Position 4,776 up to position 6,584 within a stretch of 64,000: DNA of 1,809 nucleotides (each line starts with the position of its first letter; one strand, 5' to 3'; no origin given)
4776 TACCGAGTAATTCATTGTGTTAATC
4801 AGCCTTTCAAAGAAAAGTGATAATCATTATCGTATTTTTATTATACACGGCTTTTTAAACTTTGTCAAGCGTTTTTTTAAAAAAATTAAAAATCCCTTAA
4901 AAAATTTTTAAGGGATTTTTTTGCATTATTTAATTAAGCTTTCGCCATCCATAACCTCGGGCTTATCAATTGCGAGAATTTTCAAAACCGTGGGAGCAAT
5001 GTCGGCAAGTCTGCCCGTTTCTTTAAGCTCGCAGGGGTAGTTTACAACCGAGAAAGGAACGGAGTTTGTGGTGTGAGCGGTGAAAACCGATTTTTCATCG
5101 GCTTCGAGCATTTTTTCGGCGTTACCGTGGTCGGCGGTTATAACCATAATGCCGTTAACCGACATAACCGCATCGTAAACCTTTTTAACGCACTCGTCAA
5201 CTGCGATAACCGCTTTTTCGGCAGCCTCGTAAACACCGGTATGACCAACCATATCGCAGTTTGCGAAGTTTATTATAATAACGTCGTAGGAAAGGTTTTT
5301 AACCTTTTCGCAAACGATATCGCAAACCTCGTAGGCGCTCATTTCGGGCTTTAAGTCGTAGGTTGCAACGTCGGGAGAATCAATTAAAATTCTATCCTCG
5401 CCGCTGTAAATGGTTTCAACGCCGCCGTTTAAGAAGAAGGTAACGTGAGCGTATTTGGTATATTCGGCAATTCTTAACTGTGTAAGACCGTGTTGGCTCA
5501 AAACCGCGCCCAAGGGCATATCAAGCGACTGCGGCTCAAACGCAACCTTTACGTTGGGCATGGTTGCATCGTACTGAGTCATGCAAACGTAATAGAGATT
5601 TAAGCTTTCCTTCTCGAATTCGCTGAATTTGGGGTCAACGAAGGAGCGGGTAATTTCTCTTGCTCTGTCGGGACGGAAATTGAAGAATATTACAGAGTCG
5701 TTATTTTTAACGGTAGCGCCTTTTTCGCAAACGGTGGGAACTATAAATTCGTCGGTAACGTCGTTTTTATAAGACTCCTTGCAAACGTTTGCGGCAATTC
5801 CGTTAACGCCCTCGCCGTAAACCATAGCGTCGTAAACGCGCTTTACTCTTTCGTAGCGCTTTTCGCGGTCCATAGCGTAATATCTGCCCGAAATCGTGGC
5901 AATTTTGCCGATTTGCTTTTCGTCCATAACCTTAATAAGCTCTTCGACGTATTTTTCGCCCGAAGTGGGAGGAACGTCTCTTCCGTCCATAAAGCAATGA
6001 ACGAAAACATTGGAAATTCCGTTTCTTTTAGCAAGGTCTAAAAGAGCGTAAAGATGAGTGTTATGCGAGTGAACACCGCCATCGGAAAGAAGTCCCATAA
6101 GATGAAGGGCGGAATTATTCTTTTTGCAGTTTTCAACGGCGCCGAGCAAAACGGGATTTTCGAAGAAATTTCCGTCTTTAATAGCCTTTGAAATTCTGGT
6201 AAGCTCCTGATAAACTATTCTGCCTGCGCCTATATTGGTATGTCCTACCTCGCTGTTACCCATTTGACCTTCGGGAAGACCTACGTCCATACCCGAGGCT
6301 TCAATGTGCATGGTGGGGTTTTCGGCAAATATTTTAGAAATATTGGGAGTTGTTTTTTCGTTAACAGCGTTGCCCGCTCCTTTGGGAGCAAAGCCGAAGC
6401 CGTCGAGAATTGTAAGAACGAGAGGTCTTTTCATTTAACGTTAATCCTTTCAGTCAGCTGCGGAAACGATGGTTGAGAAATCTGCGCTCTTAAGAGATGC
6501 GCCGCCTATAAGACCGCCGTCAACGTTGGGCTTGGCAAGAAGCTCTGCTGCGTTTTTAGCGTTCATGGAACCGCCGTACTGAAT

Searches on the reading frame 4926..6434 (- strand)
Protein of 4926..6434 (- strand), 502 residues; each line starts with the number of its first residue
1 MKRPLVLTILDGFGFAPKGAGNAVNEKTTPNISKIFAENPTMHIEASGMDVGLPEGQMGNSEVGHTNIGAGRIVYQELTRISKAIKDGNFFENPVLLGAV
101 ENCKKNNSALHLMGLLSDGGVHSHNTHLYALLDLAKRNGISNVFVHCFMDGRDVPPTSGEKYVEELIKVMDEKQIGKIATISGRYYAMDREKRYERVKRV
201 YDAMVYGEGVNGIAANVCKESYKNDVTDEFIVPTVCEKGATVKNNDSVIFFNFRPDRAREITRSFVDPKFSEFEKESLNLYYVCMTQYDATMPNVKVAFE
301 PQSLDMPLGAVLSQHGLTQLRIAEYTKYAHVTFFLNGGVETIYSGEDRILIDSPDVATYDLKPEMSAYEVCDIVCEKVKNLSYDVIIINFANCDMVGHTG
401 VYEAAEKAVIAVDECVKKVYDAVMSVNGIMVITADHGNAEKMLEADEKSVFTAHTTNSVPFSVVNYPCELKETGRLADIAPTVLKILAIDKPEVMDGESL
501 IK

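Call 63: search_protein_families(library=pfam, proteins=[window:4926-6434:-], max_evalue=0.00001)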
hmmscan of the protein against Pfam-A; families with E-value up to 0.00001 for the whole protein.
window:4926-6434:- (502 aa): 2 families
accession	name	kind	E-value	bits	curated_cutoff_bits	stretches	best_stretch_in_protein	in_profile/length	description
PF06415.18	iPGM_N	-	6.9e-89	297.5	27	1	81-290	1-217/217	BPG-independent PGAM N-terminus (iPGM_N)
PF01676.23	Metalloenzyme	-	5.3e-77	259.2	24.3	1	4-490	2-251/252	Metalloenzyme superfamily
